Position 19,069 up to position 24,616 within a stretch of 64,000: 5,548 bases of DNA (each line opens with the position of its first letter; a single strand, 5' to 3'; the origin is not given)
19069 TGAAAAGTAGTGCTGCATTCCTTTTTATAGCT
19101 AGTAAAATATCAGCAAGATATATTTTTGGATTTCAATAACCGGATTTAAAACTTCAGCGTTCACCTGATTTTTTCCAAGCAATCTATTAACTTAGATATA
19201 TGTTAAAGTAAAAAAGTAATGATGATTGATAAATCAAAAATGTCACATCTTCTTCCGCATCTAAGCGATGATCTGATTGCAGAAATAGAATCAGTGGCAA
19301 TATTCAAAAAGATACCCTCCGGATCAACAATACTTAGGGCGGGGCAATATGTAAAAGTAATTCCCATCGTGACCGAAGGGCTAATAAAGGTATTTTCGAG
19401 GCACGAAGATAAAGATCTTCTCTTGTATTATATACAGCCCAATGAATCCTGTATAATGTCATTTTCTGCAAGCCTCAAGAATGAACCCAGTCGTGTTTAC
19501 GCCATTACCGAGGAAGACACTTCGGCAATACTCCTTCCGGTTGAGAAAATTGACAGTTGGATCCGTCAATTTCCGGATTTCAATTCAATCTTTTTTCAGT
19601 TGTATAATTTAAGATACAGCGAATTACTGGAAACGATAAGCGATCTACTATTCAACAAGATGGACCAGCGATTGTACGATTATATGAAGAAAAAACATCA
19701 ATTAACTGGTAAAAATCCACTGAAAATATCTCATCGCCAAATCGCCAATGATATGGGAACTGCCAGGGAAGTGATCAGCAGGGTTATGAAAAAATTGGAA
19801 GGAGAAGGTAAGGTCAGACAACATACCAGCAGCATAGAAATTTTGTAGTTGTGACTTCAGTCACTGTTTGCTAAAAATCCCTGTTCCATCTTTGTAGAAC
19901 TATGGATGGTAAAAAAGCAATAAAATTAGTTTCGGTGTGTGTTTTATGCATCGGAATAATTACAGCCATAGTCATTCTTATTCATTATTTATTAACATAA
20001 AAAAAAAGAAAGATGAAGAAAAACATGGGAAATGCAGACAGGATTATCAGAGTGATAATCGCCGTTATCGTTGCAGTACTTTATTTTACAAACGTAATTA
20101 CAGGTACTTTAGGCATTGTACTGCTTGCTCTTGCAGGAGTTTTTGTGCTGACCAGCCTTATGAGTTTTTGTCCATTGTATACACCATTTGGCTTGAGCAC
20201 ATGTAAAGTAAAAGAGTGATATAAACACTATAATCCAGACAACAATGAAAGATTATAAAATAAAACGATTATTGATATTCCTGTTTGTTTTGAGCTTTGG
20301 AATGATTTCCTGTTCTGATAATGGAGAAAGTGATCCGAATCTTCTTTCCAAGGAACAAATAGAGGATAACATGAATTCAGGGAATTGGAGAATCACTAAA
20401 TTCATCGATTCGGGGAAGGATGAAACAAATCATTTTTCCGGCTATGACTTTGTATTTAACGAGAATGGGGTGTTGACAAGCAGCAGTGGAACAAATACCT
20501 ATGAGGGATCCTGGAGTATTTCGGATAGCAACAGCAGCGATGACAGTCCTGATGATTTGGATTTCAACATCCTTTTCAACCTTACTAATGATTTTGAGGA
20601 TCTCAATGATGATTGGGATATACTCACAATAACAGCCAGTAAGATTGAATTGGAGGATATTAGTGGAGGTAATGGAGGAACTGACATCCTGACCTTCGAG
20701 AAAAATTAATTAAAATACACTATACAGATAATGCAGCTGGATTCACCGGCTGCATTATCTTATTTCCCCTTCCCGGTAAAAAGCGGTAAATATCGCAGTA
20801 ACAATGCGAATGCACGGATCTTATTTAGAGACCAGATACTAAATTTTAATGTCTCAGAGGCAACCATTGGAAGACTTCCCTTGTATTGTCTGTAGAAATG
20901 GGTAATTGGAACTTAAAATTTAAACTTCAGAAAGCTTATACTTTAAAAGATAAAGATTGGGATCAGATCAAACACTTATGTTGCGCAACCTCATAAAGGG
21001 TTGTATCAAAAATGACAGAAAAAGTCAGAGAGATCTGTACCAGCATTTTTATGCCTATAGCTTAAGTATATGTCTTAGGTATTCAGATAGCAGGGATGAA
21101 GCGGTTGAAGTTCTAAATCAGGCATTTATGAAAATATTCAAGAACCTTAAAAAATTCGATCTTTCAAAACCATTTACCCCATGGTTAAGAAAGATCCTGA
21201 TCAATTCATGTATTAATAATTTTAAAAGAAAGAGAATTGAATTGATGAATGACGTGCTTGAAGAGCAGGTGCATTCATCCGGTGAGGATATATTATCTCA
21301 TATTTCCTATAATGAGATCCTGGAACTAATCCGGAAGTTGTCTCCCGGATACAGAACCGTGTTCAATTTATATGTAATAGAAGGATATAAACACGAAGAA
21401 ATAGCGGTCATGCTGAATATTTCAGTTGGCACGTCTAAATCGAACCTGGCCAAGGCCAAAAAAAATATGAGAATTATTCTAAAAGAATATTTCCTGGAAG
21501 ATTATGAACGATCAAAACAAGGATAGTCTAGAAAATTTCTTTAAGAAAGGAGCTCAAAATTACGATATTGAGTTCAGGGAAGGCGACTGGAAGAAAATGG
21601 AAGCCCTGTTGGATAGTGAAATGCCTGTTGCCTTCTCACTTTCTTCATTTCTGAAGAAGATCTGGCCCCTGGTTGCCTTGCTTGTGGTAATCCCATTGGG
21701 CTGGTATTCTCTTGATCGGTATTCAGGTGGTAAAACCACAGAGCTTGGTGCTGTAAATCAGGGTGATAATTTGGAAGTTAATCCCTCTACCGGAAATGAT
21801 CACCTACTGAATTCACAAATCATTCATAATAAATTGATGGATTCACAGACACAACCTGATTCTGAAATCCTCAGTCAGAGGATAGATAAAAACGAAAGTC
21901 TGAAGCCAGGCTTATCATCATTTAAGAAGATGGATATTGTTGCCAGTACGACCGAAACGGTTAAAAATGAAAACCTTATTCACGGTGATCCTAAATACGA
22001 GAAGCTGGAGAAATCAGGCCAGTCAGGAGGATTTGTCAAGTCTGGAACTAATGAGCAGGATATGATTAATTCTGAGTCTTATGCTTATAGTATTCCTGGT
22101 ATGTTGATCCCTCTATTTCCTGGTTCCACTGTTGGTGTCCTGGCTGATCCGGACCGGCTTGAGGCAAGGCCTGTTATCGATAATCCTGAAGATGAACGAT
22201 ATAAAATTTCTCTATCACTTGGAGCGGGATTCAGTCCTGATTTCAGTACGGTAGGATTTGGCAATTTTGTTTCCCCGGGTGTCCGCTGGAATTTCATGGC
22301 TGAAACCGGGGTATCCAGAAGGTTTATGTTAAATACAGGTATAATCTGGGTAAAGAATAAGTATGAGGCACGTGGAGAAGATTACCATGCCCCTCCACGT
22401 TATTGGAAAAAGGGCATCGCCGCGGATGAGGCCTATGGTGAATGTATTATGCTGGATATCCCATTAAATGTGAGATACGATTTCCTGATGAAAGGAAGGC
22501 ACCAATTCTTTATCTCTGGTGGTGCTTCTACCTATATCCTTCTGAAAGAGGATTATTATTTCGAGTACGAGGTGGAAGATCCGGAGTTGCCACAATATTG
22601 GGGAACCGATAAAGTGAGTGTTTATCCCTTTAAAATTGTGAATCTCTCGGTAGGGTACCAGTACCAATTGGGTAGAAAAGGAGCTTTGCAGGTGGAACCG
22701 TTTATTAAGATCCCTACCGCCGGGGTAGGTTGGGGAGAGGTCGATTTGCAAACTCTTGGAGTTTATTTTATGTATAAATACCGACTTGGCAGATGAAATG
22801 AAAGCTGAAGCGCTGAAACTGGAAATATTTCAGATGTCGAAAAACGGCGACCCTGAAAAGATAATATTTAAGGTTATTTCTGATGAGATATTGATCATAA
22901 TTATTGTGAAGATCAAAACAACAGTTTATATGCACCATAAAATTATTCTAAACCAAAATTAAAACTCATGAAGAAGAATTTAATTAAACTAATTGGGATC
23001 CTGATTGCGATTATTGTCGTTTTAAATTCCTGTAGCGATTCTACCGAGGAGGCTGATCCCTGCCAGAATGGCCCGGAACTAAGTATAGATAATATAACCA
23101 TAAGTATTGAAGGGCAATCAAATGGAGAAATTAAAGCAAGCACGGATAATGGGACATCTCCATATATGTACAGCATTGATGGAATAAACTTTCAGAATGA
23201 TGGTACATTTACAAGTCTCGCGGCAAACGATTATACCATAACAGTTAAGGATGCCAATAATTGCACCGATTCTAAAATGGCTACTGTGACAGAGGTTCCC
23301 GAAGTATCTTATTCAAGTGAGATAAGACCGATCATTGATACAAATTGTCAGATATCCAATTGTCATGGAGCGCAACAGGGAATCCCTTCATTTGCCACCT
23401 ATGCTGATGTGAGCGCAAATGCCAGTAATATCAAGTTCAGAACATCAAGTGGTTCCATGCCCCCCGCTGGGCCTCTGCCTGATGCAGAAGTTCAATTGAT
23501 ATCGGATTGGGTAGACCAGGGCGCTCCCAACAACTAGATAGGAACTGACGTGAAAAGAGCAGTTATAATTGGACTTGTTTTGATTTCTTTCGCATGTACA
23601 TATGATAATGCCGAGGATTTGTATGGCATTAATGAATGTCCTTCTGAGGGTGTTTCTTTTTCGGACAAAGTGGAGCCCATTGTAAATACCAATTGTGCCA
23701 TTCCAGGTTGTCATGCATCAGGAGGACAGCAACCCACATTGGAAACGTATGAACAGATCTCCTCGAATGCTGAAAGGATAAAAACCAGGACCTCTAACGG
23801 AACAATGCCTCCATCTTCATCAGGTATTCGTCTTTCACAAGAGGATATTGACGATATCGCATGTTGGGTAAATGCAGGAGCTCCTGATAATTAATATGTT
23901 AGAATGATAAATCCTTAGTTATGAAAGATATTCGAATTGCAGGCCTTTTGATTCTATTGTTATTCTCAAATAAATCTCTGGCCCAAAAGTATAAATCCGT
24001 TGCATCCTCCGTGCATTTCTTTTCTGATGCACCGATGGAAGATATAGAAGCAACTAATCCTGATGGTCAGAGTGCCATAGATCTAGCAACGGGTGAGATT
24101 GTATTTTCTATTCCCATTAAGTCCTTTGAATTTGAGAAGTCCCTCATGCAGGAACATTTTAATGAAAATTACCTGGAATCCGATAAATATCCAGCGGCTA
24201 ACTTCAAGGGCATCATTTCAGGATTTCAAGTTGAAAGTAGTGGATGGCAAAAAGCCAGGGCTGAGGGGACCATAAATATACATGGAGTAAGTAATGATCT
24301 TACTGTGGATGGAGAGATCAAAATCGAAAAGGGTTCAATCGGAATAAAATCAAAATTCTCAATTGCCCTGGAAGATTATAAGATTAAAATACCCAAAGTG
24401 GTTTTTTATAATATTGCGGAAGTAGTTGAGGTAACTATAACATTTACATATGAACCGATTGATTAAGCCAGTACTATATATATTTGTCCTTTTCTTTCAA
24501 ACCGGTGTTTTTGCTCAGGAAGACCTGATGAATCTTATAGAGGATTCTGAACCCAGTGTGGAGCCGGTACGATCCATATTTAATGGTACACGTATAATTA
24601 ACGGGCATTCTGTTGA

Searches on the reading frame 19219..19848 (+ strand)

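Call 42: search_protein_families(library=pfam, proteins=[window:19219-19848:+], max_evalue=0.01)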
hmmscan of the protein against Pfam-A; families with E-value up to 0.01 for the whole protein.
window:19219-19848:+ (209 aa): 3 families
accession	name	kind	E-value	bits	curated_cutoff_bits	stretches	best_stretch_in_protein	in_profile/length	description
PF13545.12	HTH_Crp_2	-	1.4e-08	35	27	1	164-209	17-62/70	Crp-like helix-turn-helix domain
PF00027.35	cNMP_binding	-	4.7e-07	30.1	27.5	1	30-117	2-88/89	Cyclic nucleotide-binding domain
PF00325.26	Crp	-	0.00018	21.6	21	1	168-197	1-30/32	Bacterial regulatory proteins, crp family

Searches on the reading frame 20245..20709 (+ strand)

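Call 42: search_protein_families(library=pfam, proteins=[window:20245-20709:+], max_evalue=0.01)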
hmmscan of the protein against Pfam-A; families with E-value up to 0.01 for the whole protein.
window:20245-20709:+ (154 aa): 1 family
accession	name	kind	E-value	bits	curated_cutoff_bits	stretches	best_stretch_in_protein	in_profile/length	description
PF03724.22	META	-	0.0088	16.5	24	0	42-95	3-53/109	META domain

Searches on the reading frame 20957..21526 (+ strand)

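Call 42: search_protein_families(library=pfam, proteins=[window:20957-21526:+], max_evalue=0.01)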
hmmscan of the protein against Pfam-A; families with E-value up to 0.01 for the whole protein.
window:20957-21526:+ (189 aa): 5 families
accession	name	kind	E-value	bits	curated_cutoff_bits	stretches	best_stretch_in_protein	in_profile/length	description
PF08281.18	Sigma70_r4_2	-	6.3e-17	61.4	25.7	1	119-171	2-54/54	Sigma-70, region 4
PF04542.20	Sigma70_r2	-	7.4e-10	38.9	24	1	27-93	1-69/71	Sigma-70 region 2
PF04545.22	Sigma70_r4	-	2.4e-05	24.2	24.1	1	125-172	2-49/50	Sigma-70, region 4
PF07638.17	Sigma70_ECF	-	3.1e-05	24.4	21.1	1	102-172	112-180/185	ECF sigma factor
PF22335.1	Cas10-Cmr2_palm2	-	0.0022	18.6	27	0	87-176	36-120/133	Cas10/Cmr2, second palm domain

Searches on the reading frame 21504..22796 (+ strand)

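Call 42: search_protein_families(library=pfam, proteins=[window:21504-22796:+], max_evalue=0.01)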
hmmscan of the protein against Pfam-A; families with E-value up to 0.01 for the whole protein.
window:21504-22796:+ (430 aa): 1 family
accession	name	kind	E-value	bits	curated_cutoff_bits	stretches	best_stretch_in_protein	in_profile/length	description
PF13568.12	OMP_b-brl_2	-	0.0098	16.4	27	0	257-351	33-123/175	Outer membrane protein beta-barrel domain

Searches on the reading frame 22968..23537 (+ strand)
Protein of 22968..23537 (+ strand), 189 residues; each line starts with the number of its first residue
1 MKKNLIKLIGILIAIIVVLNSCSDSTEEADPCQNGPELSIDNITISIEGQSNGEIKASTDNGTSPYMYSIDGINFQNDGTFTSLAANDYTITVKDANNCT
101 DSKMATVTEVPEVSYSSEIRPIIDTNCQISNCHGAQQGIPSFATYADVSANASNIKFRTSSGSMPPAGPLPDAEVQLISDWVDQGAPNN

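Call 42: search_protein_families(library=pfam, proteins=[window:22968-23537:+], max_evalue=0.01)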
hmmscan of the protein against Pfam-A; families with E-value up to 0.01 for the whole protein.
window:22968-23537:+ (189 aa): 2 families
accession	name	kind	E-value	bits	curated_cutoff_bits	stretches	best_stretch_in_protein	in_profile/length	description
PF13573.12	SprB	-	0.0013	18.7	28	1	49-73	11-35/37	SprB repeat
PF13442.11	Cytochrome_CBB3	-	0.0015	19.3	27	1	122-182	9-68/68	Cytochrome C oxidase, cbb3-type, subunit III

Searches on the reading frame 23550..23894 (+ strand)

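Call 42: search_protein_families(library=pfam, proteins=[window:23550-23894:+], max_evalue=0.01)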
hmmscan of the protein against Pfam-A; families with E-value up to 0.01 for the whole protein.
window:23550-23894:+ (114 aa): 1 family
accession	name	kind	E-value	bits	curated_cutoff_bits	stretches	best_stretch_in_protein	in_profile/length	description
PF13442.11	Cytochrome_CBB3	-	1.3e-05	25.8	27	1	42-107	7-68/68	Cytochrome C oxidase, cbb3-type, subunit III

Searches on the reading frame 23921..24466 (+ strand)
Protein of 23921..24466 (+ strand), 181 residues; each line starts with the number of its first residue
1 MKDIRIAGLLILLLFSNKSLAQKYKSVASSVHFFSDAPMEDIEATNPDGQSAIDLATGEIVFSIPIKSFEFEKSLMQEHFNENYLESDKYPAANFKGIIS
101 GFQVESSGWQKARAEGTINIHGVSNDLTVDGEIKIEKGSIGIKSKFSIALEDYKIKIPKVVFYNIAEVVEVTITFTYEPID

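Call 42: search_protein_families(library=pfam, proteins=[window:23921-24466:+], max_evalue=0.01)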
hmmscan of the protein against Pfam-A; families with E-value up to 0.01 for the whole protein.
window:23921-24466:+ (181 aa): 1 family
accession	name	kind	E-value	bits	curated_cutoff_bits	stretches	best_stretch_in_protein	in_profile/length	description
PF04264.18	YceI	-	3.7e-15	57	23.7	1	47-176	27-149/150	YceI-like domain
